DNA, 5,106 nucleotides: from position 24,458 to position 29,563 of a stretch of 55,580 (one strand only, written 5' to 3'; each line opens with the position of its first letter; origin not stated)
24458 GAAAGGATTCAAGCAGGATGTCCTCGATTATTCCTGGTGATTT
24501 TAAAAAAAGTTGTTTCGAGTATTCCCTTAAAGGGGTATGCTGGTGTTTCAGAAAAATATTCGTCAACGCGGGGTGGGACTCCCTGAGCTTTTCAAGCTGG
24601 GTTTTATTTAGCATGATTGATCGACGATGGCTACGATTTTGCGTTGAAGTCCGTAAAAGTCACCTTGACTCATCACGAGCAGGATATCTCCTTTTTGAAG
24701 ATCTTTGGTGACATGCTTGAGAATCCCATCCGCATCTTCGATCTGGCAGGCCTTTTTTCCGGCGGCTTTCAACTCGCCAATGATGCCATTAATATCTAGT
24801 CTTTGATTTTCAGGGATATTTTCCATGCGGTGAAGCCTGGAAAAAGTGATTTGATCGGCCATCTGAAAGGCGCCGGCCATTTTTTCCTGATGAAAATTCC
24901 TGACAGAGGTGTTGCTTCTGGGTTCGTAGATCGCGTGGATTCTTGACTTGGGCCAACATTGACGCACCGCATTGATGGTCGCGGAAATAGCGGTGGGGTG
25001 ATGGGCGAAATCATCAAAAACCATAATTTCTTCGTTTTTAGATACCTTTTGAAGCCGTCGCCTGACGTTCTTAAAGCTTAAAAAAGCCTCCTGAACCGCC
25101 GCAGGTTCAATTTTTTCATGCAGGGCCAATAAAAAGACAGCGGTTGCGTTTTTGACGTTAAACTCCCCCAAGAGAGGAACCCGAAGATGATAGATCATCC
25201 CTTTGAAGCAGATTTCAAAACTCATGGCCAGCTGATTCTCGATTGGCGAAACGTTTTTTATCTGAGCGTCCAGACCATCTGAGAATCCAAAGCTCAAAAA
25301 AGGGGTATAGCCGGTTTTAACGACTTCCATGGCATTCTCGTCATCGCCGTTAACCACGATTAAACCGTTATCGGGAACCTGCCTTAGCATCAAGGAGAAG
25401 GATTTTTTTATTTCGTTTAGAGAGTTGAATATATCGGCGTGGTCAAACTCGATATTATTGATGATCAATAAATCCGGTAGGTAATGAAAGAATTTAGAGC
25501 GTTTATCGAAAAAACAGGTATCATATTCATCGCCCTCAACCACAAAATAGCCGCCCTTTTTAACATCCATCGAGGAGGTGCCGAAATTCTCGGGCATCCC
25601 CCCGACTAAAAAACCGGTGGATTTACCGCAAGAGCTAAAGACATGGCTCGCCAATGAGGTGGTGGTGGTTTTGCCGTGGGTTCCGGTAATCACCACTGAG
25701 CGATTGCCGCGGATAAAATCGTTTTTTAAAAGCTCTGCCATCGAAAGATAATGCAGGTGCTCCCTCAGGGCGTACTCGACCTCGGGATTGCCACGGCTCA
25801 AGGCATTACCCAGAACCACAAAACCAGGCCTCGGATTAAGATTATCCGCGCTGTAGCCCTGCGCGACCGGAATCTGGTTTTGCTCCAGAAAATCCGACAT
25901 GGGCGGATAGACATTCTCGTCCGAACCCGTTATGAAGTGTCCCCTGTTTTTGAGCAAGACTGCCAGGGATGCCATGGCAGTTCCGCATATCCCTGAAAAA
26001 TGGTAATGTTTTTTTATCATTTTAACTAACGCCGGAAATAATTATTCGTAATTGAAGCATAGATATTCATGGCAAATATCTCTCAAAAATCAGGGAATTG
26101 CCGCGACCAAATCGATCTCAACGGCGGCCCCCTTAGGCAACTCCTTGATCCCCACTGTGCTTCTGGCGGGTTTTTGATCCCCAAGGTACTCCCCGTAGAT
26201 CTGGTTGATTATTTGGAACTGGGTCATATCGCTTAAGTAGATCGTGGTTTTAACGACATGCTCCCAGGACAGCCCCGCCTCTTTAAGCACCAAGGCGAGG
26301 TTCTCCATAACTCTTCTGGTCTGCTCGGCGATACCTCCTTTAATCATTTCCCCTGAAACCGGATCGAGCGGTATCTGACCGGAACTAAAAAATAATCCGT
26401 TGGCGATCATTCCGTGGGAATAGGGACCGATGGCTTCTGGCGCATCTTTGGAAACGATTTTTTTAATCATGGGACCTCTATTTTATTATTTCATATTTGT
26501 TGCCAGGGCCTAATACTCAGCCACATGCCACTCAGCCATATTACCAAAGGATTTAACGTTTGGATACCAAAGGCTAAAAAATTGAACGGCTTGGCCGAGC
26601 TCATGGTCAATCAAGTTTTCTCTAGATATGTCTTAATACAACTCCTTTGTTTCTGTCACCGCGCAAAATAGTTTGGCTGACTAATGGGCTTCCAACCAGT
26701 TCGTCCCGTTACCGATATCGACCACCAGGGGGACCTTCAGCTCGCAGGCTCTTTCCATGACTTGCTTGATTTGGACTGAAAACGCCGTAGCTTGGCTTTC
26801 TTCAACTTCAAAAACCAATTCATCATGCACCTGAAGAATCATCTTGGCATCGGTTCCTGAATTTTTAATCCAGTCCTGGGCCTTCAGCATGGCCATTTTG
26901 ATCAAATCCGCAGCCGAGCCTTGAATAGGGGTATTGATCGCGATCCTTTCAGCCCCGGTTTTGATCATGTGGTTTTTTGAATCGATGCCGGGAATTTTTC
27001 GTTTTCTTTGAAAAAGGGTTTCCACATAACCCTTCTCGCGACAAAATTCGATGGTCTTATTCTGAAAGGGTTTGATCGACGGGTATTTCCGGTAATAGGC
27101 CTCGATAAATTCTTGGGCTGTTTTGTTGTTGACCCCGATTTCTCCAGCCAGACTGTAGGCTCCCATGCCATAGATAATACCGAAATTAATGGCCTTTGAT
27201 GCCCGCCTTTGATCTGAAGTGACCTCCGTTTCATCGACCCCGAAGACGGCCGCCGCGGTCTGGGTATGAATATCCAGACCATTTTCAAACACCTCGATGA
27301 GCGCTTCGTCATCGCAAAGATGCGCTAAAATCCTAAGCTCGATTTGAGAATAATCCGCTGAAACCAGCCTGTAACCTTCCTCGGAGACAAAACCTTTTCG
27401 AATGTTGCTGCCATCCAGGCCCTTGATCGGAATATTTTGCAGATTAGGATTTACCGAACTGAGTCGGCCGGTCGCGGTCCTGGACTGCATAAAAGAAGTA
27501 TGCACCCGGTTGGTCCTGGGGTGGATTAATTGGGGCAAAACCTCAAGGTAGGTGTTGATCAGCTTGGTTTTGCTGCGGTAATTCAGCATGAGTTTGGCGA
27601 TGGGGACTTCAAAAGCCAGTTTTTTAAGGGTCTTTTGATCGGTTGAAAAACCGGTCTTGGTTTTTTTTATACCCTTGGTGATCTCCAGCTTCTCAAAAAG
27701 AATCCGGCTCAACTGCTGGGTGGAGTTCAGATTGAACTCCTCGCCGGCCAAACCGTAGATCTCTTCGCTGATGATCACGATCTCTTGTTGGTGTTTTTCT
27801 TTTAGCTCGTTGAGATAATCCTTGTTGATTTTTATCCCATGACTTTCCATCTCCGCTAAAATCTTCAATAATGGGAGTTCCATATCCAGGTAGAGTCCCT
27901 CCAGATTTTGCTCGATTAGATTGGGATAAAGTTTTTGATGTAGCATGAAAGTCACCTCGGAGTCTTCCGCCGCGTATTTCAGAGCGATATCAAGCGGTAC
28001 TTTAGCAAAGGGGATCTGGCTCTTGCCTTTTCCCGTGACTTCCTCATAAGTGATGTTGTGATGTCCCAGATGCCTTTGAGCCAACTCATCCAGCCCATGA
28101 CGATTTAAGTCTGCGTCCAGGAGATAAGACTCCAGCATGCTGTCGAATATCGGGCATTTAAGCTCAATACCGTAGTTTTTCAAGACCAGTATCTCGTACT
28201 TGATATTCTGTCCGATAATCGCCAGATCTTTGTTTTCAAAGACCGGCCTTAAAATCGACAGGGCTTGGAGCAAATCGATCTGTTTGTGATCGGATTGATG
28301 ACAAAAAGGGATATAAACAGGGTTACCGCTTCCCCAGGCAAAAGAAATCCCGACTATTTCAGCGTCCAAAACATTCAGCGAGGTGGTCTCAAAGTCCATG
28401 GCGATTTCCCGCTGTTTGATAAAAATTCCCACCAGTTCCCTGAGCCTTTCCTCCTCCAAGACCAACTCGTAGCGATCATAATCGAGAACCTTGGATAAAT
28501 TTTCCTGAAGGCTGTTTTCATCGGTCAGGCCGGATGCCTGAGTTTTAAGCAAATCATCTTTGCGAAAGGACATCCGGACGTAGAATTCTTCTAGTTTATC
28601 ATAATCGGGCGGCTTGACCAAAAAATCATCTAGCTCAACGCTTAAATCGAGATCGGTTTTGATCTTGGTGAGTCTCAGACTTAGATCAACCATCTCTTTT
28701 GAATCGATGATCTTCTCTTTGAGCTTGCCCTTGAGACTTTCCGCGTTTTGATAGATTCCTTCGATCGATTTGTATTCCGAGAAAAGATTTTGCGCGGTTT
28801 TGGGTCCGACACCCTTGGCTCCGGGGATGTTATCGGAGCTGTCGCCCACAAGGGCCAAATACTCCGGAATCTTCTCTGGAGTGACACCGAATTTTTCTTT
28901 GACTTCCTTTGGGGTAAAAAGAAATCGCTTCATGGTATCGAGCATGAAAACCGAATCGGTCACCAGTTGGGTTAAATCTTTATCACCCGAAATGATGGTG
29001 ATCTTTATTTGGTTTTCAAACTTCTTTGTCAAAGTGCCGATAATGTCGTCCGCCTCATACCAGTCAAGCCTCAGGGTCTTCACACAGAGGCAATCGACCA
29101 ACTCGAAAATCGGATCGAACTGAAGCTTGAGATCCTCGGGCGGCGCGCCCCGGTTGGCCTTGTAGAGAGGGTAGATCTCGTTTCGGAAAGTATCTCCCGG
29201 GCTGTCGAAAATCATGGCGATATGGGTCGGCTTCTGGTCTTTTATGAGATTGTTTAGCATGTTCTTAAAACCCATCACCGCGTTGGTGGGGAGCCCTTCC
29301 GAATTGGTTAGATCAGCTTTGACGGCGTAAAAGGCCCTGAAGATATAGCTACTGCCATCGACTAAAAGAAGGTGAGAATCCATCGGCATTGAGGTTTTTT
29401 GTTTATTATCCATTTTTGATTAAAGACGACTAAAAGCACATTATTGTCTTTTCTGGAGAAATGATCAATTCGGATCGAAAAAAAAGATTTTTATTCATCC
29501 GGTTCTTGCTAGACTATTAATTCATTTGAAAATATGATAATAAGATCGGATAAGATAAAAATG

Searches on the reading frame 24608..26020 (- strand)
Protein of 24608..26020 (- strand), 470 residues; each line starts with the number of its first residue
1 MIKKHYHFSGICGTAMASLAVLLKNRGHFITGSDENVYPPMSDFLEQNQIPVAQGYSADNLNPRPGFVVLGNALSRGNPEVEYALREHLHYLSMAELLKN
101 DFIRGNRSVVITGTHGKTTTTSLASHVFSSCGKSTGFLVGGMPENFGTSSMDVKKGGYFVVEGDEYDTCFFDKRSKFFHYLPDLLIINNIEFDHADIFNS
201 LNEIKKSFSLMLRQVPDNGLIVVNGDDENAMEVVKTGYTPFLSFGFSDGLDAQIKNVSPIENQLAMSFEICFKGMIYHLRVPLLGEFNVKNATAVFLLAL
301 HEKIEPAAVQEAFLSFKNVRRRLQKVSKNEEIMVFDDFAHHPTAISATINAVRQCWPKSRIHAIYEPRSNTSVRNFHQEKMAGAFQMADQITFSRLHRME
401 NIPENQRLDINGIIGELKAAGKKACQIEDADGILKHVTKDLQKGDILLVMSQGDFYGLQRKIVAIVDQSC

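Call 56: search_protein_families(library=pfam, proteins=[window:24608-26020:-], max_evalue=0.0001)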
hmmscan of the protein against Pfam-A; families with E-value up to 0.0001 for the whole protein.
window:24608-26020:- (470 aa): 3 families
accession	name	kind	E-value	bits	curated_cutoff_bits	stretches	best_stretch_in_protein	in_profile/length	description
PF08245.18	Mur_ligase_M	-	1.2e-26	94.3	24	1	111-298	1-199/200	Mur ligase middle domain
PF01225.30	Mur_ligase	-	6.7e-18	65.3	21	1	5-99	1-88/95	Mur ligase family, catalytic domain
PF02875.26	Mur_ligase_C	-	7.6e-15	56.3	28.4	1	321-453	1-127/127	Mur ligase, glutamate ligase domain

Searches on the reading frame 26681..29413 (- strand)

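Call 56: search_protein_families(library=pfam, proteins=[window:26681-29413:-], max_evalue=0.0001)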
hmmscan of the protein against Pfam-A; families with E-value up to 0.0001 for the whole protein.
window:26681-29413:- (910 aa): 5 families
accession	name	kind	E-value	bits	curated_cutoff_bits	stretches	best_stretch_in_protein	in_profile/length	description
PF00476.26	DNA_pol_A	-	6.3e-154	513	34.3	1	532-908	2-381/381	DNA polymerase family A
PF02739.22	5_3_exonuc_N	-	2e-56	190.7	34.3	1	15-176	2-164/164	5'-3' exonuclease, N-terminal resolvase-like domain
PF01367.25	5_3_exonuc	-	1.3e-31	109.4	40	1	177-271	1-96/97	5'-3' exonuclease, C-terminal SAM fold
PF01612.26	DNA_pol_A_exo1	-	1.4e-29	103.5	23.6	1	315-499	1-172/173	3'-5' exonuclease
PF22619.2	DNA_polI_exo1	-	1.2e-11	45.1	27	1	344-468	6-121/140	DNA polymerase I, ribonuclease H-like domain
